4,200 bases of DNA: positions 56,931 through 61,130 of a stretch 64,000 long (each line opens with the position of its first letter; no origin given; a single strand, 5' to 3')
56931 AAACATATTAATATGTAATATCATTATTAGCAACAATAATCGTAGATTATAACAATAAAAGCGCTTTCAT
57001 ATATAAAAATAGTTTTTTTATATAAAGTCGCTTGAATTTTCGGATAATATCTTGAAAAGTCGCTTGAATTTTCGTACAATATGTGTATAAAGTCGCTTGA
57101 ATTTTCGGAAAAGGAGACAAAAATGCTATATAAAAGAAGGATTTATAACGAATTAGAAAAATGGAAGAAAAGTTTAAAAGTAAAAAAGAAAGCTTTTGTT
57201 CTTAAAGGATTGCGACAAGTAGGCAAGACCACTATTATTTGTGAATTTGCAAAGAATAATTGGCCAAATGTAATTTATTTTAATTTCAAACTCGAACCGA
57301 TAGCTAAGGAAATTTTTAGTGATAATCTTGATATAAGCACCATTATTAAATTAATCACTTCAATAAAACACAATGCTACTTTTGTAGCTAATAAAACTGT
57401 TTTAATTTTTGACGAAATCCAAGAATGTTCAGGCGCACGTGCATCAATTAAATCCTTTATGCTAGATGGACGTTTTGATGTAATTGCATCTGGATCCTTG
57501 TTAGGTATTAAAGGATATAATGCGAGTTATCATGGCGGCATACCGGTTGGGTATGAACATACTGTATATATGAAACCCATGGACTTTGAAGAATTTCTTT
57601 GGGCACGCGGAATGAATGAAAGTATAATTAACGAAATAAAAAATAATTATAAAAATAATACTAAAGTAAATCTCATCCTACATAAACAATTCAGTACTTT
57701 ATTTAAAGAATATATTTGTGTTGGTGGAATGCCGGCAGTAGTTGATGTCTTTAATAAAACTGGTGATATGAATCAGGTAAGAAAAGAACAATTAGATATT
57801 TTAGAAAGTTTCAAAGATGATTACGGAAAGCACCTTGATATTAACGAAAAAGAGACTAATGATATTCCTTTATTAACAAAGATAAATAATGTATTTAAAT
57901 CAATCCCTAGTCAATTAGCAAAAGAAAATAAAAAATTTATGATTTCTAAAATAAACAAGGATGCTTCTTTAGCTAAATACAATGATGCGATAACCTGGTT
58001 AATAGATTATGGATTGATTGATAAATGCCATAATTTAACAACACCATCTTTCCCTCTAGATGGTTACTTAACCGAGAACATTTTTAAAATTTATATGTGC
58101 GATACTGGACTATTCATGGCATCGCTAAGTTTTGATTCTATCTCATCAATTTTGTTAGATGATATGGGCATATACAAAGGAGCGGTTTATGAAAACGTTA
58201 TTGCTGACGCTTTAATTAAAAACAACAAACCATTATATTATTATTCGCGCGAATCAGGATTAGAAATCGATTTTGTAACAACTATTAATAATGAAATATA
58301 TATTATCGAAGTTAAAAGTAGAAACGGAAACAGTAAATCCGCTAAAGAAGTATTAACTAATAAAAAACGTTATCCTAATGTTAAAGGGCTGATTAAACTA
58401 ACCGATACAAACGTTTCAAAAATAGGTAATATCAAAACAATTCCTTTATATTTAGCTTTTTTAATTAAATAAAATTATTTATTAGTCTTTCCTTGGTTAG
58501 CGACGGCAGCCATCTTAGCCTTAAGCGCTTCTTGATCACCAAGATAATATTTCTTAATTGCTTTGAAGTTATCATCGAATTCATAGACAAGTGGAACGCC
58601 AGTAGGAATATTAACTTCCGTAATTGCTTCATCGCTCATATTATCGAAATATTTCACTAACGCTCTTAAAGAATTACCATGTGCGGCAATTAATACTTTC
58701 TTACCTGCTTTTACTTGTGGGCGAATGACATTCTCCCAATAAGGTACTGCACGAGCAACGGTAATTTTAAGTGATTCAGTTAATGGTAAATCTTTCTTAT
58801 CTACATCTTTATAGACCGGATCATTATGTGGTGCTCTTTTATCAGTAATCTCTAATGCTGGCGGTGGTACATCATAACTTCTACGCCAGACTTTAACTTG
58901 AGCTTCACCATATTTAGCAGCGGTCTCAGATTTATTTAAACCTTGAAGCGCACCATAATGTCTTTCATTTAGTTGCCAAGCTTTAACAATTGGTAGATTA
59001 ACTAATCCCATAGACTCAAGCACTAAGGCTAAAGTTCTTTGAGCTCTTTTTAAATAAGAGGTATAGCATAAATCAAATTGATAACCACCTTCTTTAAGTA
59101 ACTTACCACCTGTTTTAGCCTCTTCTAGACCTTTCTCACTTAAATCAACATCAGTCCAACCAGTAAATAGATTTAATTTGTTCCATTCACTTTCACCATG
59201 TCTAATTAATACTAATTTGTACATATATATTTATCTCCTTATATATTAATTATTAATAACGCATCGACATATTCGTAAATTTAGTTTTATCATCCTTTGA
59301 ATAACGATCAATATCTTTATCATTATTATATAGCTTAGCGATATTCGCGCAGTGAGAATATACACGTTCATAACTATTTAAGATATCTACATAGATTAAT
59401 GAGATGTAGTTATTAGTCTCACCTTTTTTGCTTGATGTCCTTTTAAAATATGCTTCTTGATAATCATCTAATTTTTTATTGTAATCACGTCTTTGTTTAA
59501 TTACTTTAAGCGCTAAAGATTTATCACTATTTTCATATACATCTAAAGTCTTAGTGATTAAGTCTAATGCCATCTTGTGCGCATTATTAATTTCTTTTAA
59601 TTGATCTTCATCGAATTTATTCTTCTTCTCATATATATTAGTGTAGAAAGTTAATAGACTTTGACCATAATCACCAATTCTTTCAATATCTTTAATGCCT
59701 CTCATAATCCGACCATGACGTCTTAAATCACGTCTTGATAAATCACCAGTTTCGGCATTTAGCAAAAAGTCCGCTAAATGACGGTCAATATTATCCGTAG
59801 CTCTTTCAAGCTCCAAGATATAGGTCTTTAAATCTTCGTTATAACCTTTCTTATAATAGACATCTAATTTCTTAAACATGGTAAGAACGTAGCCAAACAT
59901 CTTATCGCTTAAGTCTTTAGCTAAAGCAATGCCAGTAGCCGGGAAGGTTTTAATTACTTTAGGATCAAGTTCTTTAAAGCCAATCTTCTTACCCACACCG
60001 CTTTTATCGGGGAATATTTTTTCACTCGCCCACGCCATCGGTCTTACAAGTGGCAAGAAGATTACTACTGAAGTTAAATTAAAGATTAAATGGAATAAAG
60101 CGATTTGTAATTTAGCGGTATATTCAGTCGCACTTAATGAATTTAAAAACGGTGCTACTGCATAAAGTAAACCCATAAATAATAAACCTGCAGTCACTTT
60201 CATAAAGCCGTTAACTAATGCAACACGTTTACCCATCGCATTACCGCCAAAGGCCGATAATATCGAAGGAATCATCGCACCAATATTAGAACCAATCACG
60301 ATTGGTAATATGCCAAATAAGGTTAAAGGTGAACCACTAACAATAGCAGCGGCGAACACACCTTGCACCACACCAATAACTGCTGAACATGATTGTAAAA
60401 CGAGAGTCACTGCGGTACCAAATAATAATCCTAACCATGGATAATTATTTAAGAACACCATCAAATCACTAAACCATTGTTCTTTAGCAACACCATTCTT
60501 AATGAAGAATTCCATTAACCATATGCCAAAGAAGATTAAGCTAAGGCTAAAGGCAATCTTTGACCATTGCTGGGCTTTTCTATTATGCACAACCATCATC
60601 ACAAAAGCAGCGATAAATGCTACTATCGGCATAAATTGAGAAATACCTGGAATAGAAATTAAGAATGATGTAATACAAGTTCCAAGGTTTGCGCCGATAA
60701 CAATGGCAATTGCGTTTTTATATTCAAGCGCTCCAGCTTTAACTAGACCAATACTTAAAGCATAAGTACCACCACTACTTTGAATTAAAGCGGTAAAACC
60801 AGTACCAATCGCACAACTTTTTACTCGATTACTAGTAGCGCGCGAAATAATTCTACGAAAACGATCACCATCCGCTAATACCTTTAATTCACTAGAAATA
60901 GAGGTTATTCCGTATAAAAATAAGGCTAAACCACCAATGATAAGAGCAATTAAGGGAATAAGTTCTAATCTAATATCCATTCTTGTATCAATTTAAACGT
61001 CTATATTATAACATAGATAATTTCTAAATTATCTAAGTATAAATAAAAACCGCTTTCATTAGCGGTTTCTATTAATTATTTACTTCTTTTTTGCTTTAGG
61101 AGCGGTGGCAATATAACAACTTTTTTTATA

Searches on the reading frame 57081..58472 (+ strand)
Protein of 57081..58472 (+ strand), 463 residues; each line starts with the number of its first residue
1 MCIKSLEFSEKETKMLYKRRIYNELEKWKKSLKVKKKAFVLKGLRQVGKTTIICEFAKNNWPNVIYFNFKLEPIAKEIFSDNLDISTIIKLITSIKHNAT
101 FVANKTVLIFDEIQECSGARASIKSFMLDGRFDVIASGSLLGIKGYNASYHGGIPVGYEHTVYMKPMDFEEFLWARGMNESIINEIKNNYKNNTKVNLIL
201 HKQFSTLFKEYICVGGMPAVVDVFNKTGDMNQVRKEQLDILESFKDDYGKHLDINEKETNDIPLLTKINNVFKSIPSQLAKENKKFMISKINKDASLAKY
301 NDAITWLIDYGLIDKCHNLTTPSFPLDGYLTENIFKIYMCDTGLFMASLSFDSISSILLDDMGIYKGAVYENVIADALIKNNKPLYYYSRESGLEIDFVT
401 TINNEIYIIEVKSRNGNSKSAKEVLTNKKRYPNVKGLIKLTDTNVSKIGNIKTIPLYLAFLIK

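Call 68: search_protein_families(library=pfam, proteins=[window:57081-58472:+], max_evalue=0.000001)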
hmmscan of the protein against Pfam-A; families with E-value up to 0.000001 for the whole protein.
window:57081-58472:+ (463 aa): 2 families
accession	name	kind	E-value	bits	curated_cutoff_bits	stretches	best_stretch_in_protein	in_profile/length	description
PF13635.12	DUF4143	-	1.2e-30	106.8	28.1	1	265-413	13-159/160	Domain of unknown function (DUF4143)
PF13173.12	AAA_14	-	8.3e-21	74.8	27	1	36-173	2-129/129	AAA domain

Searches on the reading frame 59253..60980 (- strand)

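Call 68: search_protein_families(library=pfam, proteins=[window:59253-60980:-], max_evalue=0.000001)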
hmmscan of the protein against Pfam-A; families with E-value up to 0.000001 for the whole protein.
window:59253-60980:- (575 aa): 2 families
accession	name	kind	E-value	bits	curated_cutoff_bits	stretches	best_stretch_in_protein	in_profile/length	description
PF02690.20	Na_Pi_cotrans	-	1.2e-40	139.1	29.1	1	20-157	1-136/137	Na+/Pi-cotransporter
PF01895.24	PhoU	-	1.4e-15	57.9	23.5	1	465-549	2-87/89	PhoU domain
